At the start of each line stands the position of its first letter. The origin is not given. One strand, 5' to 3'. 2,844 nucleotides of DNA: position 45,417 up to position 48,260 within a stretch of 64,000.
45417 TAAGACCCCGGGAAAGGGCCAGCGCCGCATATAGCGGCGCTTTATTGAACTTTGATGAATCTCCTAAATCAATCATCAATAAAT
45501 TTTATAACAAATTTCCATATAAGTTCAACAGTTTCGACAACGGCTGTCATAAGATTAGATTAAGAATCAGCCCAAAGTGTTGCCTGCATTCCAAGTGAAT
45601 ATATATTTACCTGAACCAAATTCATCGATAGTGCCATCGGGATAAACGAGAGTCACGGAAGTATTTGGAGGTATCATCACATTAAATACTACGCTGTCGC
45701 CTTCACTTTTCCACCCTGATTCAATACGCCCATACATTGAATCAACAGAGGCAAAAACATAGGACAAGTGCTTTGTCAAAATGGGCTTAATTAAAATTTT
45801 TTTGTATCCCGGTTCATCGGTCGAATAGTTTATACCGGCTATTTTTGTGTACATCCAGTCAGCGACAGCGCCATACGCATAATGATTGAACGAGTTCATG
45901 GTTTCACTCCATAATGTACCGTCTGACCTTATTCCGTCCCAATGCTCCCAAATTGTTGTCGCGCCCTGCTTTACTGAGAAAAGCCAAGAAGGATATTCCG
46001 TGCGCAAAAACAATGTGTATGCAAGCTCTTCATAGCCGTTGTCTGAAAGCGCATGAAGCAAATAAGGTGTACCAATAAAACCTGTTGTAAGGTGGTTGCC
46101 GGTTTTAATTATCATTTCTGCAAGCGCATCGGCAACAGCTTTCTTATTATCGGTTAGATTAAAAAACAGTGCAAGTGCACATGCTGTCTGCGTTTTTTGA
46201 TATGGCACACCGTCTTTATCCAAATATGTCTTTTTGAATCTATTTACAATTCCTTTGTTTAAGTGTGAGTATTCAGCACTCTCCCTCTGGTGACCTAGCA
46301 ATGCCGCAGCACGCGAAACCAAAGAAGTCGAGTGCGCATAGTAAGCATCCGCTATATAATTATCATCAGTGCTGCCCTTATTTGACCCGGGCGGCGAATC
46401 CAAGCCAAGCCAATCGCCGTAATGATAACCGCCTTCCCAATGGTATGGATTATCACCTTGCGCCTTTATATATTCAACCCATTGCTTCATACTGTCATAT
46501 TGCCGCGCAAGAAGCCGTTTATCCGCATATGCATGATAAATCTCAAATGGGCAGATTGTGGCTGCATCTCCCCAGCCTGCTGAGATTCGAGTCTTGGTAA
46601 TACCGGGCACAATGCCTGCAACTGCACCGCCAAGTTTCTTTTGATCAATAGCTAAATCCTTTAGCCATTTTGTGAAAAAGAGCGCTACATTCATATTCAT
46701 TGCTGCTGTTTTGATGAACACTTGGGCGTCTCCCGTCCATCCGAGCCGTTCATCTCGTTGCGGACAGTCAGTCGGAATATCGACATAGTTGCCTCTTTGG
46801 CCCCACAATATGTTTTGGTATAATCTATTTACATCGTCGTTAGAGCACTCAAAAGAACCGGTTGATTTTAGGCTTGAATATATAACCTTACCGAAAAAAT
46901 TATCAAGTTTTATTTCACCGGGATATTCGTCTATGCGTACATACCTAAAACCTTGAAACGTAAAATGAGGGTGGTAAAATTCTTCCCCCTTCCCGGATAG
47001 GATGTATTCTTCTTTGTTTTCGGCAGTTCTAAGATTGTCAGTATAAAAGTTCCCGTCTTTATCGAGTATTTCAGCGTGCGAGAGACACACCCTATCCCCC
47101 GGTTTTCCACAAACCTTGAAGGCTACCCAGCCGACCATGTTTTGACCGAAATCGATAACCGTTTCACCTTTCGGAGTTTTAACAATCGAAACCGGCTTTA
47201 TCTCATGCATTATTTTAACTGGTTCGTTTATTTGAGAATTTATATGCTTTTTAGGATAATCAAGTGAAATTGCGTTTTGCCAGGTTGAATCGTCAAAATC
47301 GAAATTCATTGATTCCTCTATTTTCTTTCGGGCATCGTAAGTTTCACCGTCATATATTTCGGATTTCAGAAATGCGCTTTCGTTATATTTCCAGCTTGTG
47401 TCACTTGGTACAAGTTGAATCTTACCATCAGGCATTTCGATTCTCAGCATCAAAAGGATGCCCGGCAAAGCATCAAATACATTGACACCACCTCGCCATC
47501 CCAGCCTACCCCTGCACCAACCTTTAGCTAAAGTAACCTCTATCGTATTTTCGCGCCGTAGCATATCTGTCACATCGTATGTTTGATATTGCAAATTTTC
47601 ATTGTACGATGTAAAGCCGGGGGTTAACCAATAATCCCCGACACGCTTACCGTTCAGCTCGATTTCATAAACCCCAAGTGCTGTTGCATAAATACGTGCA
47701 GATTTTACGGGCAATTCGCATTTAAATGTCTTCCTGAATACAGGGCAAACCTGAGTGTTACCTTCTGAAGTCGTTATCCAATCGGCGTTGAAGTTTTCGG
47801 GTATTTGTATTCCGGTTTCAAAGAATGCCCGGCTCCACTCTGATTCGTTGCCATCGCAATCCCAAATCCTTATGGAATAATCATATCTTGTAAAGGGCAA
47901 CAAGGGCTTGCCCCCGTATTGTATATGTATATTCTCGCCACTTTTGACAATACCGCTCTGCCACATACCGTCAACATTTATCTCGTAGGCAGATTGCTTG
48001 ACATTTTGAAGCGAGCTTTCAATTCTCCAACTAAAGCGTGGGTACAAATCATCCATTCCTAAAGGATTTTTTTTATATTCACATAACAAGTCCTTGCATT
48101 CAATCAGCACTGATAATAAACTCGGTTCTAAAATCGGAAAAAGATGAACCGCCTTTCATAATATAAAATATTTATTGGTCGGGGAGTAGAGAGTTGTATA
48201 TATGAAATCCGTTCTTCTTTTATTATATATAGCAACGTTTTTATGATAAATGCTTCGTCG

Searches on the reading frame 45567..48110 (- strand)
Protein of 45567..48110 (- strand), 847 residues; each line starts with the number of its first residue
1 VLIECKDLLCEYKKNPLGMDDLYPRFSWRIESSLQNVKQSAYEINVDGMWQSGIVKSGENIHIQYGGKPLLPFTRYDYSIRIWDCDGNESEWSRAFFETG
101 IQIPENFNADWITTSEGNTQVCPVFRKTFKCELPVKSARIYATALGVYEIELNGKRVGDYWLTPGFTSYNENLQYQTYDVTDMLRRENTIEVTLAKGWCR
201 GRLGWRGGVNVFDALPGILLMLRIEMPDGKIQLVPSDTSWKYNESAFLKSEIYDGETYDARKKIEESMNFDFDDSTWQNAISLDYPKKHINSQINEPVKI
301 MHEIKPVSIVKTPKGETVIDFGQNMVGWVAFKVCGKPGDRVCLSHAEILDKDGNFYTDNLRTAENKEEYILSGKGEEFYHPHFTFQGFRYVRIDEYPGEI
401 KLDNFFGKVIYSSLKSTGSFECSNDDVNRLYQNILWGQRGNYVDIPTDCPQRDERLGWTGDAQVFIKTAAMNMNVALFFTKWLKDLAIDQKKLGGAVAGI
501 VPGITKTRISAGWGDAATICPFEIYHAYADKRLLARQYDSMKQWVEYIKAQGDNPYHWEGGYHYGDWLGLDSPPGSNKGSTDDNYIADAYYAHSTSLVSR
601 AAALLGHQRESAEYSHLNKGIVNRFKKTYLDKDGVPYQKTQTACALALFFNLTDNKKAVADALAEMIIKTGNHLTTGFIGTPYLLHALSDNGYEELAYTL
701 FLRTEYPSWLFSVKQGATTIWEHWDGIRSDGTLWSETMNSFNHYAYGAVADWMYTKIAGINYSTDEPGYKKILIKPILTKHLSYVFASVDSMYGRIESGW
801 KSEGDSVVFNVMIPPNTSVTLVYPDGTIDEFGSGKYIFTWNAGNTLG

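Call 5: search_protein_families(library=pfam, proteins=[window:45567-48110:-], max_evalue=0.01)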
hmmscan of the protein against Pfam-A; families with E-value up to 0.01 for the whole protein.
window:45567-48110:- (847 aa): 5 families
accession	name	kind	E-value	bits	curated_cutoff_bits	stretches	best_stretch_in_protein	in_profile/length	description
PF17389.8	Bac_rhamnosid6H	-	9.5e-117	390.5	24.5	1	416-757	2-339/339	Bacterial alpha-L-rhamnosidase 6 hairpin glycosidase domain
PF08531.16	Bac_rhamnosid_N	-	3.2e-53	180.5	25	1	135-301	3-171/172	Alpha-L-rhamnosidase N-terminal domain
PF05592.18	Bac_rhamnosid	-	1.4e-33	115.3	22.2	1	311-411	2-102/102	Bacterial alpha-L-rhamnosidase concanavalin-like domain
PF25788.1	Ig_Rha78A_N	-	1.9e-28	99.2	27.4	1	6-101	2-103/105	Rha78A-like, N-terminal immunoglobulin domain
PF17390.7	Bac_rhamnosid_C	-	1.1e-17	64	22.1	1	759-833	1-73/78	Bacterial alpha-L-rhamnosidase C-terminal domain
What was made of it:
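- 45567..48110 (-): GH78 alpha-L-rhamnosidase with no signal peptide. It lies downstream on the same strand and is a likely functional neighbour. Five Pfam rhamnosidase domains, best E 1e-116 (call 5).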
